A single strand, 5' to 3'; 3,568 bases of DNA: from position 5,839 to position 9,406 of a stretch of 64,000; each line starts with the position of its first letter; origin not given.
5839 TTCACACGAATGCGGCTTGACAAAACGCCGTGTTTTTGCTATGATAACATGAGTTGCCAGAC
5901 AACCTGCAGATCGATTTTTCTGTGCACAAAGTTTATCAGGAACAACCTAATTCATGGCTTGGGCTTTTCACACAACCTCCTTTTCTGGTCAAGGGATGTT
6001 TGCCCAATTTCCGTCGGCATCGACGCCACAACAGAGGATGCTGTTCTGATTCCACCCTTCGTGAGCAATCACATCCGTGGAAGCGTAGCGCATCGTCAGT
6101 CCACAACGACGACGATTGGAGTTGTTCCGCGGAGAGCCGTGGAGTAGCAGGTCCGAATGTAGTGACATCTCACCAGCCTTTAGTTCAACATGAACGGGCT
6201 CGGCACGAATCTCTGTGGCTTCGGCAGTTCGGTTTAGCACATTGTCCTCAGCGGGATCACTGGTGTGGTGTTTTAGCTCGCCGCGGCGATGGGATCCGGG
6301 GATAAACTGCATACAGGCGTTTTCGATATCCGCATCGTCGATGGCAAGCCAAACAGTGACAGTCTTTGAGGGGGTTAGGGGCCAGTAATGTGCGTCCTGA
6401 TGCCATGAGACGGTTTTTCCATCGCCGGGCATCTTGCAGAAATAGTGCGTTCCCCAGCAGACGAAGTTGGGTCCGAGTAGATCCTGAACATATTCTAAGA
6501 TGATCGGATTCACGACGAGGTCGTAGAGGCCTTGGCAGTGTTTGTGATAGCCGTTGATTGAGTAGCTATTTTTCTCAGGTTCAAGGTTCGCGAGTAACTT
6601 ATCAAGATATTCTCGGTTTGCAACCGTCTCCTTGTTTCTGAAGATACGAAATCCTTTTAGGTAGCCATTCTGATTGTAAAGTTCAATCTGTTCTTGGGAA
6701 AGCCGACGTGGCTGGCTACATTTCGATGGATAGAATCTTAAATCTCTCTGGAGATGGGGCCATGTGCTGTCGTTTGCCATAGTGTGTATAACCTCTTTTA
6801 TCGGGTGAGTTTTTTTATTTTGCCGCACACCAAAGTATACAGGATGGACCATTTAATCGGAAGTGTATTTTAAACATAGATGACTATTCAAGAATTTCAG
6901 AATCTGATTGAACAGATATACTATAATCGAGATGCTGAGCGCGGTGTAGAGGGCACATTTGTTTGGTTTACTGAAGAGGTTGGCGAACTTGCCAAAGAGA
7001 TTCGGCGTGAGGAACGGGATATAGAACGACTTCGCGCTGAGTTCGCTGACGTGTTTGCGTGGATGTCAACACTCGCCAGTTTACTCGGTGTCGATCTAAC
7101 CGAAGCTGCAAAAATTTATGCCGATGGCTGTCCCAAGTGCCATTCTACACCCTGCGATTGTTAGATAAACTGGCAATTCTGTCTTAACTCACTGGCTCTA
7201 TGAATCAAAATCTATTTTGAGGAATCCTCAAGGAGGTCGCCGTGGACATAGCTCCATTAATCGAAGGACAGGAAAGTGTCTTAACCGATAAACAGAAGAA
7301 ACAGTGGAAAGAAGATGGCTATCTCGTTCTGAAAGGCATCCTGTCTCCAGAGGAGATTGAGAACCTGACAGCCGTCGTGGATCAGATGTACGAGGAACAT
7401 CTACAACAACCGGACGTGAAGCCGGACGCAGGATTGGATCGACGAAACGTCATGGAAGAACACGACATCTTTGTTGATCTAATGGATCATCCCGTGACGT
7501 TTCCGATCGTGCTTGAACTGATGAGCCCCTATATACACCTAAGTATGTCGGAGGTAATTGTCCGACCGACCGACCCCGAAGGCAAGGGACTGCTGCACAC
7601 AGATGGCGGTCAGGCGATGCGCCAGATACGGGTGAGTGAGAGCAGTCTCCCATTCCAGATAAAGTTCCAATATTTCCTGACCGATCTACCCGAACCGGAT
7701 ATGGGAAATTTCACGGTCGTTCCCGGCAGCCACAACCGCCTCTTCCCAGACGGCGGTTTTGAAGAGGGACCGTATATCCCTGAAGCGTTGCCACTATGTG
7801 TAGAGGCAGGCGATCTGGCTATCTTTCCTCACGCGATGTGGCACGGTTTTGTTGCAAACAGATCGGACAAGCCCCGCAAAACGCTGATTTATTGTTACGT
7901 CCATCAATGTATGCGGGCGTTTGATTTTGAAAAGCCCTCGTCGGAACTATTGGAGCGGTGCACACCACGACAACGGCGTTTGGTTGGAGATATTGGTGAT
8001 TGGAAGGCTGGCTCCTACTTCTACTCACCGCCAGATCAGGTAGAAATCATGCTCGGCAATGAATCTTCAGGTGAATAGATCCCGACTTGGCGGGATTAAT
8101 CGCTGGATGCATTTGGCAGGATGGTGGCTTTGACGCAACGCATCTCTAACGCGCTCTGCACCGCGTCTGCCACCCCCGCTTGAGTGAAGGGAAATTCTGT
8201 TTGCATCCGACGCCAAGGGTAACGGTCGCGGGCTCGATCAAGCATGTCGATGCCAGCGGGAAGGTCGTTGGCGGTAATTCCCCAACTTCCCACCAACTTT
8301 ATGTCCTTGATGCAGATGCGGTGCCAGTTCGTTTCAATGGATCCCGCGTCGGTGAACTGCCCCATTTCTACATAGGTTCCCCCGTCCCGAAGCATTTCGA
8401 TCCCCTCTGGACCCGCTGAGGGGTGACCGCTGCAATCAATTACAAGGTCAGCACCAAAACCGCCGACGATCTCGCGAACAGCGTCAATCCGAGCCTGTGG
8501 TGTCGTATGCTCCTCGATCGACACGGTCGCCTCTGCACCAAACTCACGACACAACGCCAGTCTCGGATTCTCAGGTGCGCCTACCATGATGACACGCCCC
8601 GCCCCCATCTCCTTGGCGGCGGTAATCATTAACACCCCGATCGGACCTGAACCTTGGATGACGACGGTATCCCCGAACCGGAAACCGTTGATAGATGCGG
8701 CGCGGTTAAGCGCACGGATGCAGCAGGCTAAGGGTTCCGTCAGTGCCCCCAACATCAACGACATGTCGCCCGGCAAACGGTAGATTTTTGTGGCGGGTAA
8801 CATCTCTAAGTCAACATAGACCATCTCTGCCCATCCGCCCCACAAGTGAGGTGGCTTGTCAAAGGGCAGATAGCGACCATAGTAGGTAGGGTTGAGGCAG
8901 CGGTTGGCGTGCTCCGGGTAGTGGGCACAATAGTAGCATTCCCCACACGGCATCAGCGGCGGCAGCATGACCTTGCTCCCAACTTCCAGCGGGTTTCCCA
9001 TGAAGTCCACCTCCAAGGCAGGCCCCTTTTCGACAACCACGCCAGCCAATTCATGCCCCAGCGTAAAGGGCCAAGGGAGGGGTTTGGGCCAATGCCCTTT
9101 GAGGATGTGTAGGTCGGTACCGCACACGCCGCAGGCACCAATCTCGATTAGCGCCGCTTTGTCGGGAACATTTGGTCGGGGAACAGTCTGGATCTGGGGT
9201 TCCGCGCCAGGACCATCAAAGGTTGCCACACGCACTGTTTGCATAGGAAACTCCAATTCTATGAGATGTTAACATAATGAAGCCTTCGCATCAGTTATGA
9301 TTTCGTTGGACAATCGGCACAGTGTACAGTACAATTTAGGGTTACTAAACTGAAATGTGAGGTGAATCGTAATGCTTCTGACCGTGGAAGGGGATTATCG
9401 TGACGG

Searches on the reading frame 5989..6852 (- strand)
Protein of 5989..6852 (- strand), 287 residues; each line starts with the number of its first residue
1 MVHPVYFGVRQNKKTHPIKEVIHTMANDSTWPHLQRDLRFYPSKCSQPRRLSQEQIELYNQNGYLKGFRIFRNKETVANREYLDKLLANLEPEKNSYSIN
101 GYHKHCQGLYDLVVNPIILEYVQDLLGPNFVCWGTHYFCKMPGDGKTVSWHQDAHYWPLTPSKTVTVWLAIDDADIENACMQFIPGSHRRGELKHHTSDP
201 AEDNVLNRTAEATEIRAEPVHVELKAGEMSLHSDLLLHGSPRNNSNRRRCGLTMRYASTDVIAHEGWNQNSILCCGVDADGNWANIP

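Call 38: search_protein_families(library=pfam, proteins=[window:5989-6852:-])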
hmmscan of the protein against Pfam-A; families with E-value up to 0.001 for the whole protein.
window:5989-6852:- (287 aa): 1 family
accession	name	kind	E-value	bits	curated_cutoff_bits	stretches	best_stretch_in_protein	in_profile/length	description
PF05721.19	PhyH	-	1.5e-31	110.8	22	1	100-249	52-211/213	Phytanoyl-CoA dioxygenase (PhyH)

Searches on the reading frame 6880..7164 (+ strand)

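Call 38: search_protein_families(library=pfam, proteins=[window:6880-7164:+])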
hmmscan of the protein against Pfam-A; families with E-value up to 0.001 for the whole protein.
window:6880-7164:+ (94 aa): 1 family
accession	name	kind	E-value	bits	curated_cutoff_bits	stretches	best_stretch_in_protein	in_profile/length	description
PF03819.22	MazG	-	2.6e-08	34.5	22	1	25-78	5-60/74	MazG nucleotide pyrophosphohydrolase domain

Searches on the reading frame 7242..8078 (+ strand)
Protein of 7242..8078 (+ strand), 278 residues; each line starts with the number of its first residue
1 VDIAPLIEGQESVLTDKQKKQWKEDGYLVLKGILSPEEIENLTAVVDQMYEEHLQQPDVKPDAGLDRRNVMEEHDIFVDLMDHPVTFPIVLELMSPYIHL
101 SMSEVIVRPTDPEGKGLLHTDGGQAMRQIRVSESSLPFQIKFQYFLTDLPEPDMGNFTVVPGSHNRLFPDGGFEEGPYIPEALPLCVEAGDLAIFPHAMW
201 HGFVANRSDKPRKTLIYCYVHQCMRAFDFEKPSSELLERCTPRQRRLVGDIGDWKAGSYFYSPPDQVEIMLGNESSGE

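Call 38: search_protein_families(library=pfam, proteins=[window:7242-8078:+])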
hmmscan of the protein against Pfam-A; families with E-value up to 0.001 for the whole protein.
window:7242-8078:+ (278 aa): 1 family
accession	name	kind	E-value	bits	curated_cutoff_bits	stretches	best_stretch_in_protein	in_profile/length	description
PF05721.19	PhyH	-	9.7e-15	55.8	22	1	22-213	1-212/213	Phytanoyl-CoA dioxygenase (PhyH)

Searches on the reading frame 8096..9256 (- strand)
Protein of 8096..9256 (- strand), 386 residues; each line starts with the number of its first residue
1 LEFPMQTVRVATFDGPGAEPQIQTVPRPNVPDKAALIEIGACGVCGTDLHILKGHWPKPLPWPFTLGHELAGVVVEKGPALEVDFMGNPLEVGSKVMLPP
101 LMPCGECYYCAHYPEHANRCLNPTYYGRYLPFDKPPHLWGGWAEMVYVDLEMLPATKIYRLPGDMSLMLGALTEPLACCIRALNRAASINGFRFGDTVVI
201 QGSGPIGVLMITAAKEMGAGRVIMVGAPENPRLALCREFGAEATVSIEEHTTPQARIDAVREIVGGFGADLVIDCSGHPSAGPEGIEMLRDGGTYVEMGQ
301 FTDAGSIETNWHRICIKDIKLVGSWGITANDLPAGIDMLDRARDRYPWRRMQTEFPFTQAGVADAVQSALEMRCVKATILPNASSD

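Call 38: search_protein_families(library=pfam, proteins=[window:8096-9256:-])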
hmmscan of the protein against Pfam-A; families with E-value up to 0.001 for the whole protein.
window:8096-9256:- (386 aa): 3 families
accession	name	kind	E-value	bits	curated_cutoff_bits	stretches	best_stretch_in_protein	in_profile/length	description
PF00107.32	ADH_zinc_N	-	1.1e-21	77.6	31.8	1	205-340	1-128/129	Zinc-binding dehydrogenase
PF08240.17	ADH_N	-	3.7e-21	75.8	23.5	1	33-152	3-98/104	Alcohol dehydrogenase GroES-like domain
PF16912.11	Glu_dehyd_C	-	1.7e-09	37.9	34.9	1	169-346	3-180/211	Glucose dehydrogenase C-terminus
